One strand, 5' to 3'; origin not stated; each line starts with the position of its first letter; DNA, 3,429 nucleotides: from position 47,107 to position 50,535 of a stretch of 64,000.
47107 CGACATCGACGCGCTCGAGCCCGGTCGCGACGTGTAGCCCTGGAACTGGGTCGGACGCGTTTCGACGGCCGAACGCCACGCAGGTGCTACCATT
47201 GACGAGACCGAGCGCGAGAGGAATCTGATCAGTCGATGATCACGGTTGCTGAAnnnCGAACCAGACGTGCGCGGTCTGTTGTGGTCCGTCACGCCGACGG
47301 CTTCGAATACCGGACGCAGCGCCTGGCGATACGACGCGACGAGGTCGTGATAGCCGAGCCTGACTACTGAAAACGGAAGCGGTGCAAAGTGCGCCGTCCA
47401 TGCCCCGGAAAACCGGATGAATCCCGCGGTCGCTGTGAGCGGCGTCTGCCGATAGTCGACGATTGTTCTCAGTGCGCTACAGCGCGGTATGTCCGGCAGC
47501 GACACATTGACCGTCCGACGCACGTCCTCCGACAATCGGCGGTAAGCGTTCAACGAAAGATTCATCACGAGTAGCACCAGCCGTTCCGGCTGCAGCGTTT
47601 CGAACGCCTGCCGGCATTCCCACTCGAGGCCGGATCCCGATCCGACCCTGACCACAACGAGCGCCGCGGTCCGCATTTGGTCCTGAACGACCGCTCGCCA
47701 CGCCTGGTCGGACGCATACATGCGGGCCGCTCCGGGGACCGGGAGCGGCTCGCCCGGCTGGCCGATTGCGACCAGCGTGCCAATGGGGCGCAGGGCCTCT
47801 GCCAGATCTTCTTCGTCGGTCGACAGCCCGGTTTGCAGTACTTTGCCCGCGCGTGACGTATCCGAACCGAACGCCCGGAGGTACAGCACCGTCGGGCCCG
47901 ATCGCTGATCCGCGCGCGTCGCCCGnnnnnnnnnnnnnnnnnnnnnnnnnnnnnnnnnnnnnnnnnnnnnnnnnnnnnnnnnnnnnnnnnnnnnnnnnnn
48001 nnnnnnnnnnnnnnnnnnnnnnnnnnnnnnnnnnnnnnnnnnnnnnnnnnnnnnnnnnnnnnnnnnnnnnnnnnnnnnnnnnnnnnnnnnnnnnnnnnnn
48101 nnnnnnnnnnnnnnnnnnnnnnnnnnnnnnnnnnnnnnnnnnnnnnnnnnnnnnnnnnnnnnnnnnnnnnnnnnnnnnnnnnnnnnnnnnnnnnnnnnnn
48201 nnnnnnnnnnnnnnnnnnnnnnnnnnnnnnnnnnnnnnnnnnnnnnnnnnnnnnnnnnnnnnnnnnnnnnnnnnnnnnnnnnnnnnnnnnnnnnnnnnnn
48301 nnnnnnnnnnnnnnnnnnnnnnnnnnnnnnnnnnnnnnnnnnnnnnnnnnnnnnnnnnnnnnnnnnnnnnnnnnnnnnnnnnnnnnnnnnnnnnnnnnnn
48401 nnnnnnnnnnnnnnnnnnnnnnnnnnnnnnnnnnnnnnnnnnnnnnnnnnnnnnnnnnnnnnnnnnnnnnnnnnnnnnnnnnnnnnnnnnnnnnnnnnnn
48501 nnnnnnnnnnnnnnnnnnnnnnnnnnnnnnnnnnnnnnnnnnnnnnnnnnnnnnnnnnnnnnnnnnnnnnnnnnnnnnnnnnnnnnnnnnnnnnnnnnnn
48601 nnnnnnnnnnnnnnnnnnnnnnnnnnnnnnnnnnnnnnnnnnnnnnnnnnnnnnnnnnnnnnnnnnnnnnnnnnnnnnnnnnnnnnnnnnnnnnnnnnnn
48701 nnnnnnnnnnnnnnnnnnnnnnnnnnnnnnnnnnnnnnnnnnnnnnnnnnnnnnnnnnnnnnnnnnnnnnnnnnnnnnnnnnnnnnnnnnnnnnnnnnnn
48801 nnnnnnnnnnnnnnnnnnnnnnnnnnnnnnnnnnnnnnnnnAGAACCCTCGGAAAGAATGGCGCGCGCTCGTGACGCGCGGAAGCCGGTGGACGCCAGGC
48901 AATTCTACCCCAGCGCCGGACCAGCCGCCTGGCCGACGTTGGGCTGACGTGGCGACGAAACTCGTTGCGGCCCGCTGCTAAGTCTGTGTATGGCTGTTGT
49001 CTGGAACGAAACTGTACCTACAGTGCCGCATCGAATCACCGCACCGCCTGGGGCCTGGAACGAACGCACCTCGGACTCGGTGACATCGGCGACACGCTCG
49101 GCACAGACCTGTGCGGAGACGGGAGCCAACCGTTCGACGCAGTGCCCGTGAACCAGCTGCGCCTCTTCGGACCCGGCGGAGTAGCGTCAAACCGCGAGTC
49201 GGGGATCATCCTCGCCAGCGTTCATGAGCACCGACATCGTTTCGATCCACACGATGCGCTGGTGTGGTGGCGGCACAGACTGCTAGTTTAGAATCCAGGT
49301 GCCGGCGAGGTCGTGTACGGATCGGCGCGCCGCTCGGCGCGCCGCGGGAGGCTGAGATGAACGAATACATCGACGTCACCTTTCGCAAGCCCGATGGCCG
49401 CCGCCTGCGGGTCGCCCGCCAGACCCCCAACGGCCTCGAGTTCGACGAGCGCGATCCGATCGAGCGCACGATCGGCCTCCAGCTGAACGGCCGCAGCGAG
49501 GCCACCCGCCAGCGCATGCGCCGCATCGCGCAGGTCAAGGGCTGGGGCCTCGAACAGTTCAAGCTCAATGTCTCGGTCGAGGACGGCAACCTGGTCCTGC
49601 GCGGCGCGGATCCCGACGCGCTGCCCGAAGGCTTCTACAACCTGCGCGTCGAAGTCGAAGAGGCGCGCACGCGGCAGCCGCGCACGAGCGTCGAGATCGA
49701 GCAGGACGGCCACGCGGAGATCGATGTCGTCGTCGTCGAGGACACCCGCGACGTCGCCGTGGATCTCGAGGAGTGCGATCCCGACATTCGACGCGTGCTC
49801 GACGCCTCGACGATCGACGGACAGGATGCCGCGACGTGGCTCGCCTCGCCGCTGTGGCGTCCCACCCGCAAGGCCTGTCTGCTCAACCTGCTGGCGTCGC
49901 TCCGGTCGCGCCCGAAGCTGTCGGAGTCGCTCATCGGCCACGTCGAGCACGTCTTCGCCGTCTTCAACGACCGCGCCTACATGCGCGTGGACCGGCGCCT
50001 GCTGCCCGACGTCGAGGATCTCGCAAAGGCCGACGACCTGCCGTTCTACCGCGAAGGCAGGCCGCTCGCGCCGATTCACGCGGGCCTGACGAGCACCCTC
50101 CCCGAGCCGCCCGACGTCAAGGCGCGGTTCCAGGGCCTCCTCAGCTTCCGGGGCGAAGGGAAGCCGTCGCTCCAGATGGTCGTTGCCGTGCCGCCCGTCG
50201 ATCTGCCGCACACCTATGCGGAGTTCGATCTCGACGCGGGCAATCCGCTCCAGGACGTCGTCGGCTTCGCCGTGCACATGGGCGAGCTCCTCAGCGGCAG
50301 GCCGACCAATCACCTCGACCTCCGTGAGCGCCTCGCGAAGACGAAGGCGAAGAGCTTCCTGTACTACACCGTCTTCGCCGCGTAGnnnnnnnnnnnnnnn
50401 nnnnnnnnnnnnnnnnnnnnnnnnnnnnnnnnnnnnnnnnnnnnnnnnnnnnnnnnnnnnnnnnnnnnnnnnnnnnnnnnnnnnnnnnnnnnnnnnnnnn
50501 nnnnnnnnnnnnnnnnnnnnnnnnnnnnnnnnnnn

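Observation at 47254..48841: Uncharacterised gene pair at the island edge: secreted DUF3617-like protein plus a 2TM protein with a TIR-like-looking domain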

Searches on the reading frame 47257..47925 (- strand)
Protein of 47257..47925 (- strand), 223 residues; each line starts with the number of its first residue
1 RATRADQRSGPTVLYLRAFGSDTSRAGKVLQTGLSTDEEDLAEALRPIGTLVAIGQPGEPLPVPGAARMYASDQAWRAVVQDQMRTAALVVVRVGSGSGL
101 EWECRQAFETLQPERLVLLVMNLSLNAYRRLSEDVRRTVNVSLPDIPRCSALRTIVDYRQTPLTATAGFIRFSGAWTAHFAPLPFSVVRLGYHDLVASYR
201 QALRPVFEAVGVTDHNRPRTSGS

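Call 29: predict_structure(alignment_id=A2)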
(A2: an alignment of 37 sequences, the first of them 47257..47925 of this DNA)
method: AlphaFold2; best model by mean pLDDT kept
length: 223 residues; sequences in the alignment: 37
mean_pLDDT: 84.7   pTM: 0.84
mean pLDDT of the five models: 84.7, 84.2, 82.0, 81.2, 80.6
residues with pLDDT >= 90: 124; 70-90: 56; 50-70: 38; < 50: 5
segments of 3 or more residues with pLDDT < 50: 1-4
pLDDT, mean of each block of 10 residues (from residue 1): 57 89 57 77 94 80 69 88 96 88 94 97 94 95 96 81 93 96 81 87 94 70 52
secondary structure, 60 per line:
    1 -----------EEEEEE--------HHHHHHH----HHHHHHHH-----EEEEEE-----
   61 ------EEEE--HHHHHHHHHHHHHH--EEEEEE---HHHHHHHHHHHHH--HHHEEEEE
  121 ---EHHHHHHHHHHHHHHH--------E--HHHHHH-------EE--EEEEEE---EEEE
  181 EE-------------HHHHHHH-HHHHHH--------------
elements in order: E12-17 H26-32 H37-44 E50-55 E67-70 H73-86 E89-94 H98-110 E116-120 H125-139 H151-156 E168-173 E177-182 H196-202 H204-209

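Call 32: fold_search(model_id=the predicted structure, library=pdb)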
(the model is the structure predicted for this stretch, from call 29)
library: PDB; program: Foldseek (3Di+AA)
matches with E <= 10: 1399; with E <= 0.001: 0
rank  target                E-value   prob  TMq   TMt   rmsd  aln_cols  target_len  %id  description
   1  9emb_A                3.9e-03  0.97  0.33  0.15   8.1       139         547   15  Structure of KefC Asp156Asn variant (released 2024-06-05)
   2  5zer_B                5.1e-03  0.84  0.28  0.20   6.5       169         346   12  UDP Glucose alpha tetrahydrobiopterin glycosyltransferase from Synechococcus species PCC 7942 - BH2 complex form (released 2019-03-06)
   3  7csb_B                7.1e-03  0.54  0.24  0.18  12.7       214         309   13  AtPrR1 with NADP+ and (+)pinoresinol (released 2021-06-09)
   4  7cs5_C                8.0e-03  0.75  0.27  0.22   9.8       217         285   10  IiPLR1 with NADP+ and (-)pinoresinol (released 2021-06-09)
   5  7csb_A                8.0e-03  0.47  0.24  0.18  12.7       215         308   12  AtPrR1 with NADP+ and (+)pinoresinol (released 2021-06-09)
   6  7cs5_A                8.6e-03  0.87  0.27  0.22   7.7       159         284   13  IiPLR1 with NADP+ and (-)pinoresinol (released 2021-06-09)
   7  7cs4_C                9.1e-03  0.72  0.26  0.21  10.1       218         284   12  IiPLR1 with NADP+ and (+)pinoresinol (released 2021-06-09)
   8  3ssm_D                1.0e-02  0.87  0.28  0.17   9.2       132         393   14  MycE Methyltransferase from the Mycinamycin Biosynthetic Pathway in Complex with Mg and SAH, Crystal form 1 (released 2011-08-24)
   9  4e4t_B                1.2e-02  0.51  0.33  0.21  13.8       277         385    9  Crystal structure of Phosphoribosylaminoimidazole carboxylase, ATPase subunit from Burkholderia ambifaria (released 2012-03-28)
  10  6khr_B                1.3e-02  0.33  0.28  0.21  14.8       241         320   14  Structure of glycinamide-RNase-transformylase T from Mycobacterium tuberculosis (released 2019-12-18)
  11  5ze7_B                1.5e-02  0.72  0.29  0.20   6.2       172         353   13  UDP Glucose alpha tetrahydrobiopterin glycosyltransferase from Synechococcus species PCC 7942 - apo form (released 2019-03-06)
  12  7cs6_B                1.5e-02  0.69  0.25  0.21   7.7       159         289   13  IiPLR1 with NADP+ and (-)lariciresinol (released 2021-06-09)
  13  9zok_C                1.6e-02  0.51  0.33  0.21  11.4       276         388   10  Crystal structure of Phosphoribosylaminoimidazole carboxylase from Burkholderia xenovorans (ADP complex) (released 2025-12-24)
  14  3ssn_B                1.9e-02  0.91  0.32  0.22   8.6       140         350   13  MycE Methyltransferase from the Mycinamycin Biosynthetic Pathway in Complex with Mg, SAH, and Mycinamycin VI (released 2011-08-24)
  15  5int_A                1.9e-02  0.90  0.42  0.46   6.8       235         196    8  Crystal structure of the C-terminal Domain of Coenzyme A biosynthesis bifunctional protein CoaBC (released 2016-04-06)
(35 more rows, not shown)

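Call 81: fold_search(model_id=the predicted structure, library=viral)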
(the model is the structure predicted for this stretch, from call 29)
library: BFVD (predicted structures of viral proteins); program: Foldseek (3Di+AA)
matches with E <= 10: 847; with E <= 0.001: 2
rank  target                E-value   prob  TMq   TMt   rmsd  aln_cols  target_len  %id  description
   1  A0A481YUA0            2.6e-04  0.98  0.27  0.07  10.3       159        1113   17  mRNA capping enzyme with OTU-like cysteine protease [Marseillevirus LCMAC102]
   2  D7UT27                9.5e-04  0.84  0.25  0.27  13.0       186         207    9  DCRV4 protein (Fragment) [Diaphorina citri reovirus]
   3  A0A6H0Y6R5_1          1.8e-03  0.93  0.28  0.06   8.3       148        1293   13  (no name in the UniProt tables at hand)
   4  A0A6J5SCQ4            6.2e-03  0.75  0.34  0.11  26.8       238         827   10  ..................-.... domain-containing protein [uncultured Caudovirales phage]
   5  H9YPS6                7.5e-03  0.99  0.37  0.43   6.1       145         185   13  (no name in the UniProt tables at hand)
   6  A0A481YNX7            8.0e-03  0.82  0.29  0.24   9.5       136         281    9  SAM dependent methyltransferase [Pithovirus LCDPAC02]
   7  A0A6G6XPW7            8.0e-03  0.28  0.22  0.16  13.3       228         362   11  (no name in the UniProt tables at hand)
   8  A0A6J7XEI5            9.7e-03  0.93  0.30  0.23   7.3       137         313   11  Uncharacterized protein [uncultured Caudovirales phage]
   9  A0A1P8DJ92            1.5e-02  0.77  0.29  0.27   8.6       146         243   14  (no name in the UniProt tables at hand)
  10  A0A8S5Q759            1.6e-02  0.18  0.17  0.15  12.7       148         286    9  Putative ATP dependent Clp protease [Siphoviridae sp. ctShp28]
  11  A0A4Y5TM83            1.9e-02  0.95  0.30  0.51   4.8       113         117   12  (no name in the UniProt tables at hand)
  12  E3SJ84                1.9e-02  0.92  0.30  0.26   7.8       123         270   10  Uncharacterized protein [Synechococcus phage S-SM2]
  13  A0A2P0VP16            1.9e-02  0.90  0.31  0.09   6.1       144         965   13  TIR/WD40 domain-containing protein [Tetraselmis virus 1]
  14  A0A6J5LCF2            1.9e-02  0.69  0.31  0.21   7.2       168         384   14  Methyltransferase domain containing protein [uncultured Caudovirales phage]
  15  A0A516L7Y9            2.1e-02  0.66  0.30  0.17   8.2       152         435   12  (no name in the UniProt tables at hand)
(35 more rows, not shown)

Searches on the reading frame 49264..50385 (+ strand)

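Call 3: search_protein_families(library=pfam, proteins=[window:49264-50385:+], max_evalue=1)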
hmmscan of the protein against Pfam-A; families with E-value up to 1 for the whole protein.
window:49264-50385:+ (373 aa): 3 families
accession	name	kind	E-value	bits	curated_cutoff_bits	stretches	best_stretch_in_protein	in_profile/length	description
PF11993.13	VC2046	-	0.15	12.5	25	1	74-130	71-128/163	VC2046 family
PF14791.11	DNA_pol_B_thumb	-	0.15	12.4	25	0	83-110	13-39/63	DNA polymerase beta thumb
PF20171.3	OpcA_G6PD_C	-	0.16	12.8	27.7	0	21-88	58-125/135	Glucose-6-phosphate dehydrogenase subunit C-terminal domain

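Call 4: search_protein_families(library=padloc, proteins=[window:49264-50385:+], max_evalue=1)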
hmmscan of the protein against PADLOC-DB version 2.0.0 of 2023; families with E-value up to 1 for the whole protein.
window:49264-50385:+ (373 aa): 0 families

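Call 5: search_protein_families(library=ncbifam, proteins=[window:49264-50385:+], max_evalue=1)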
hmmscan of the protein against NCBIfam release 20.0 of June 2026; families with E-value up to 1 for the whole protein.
window:49264-50385:+ (373 aa): 0 families
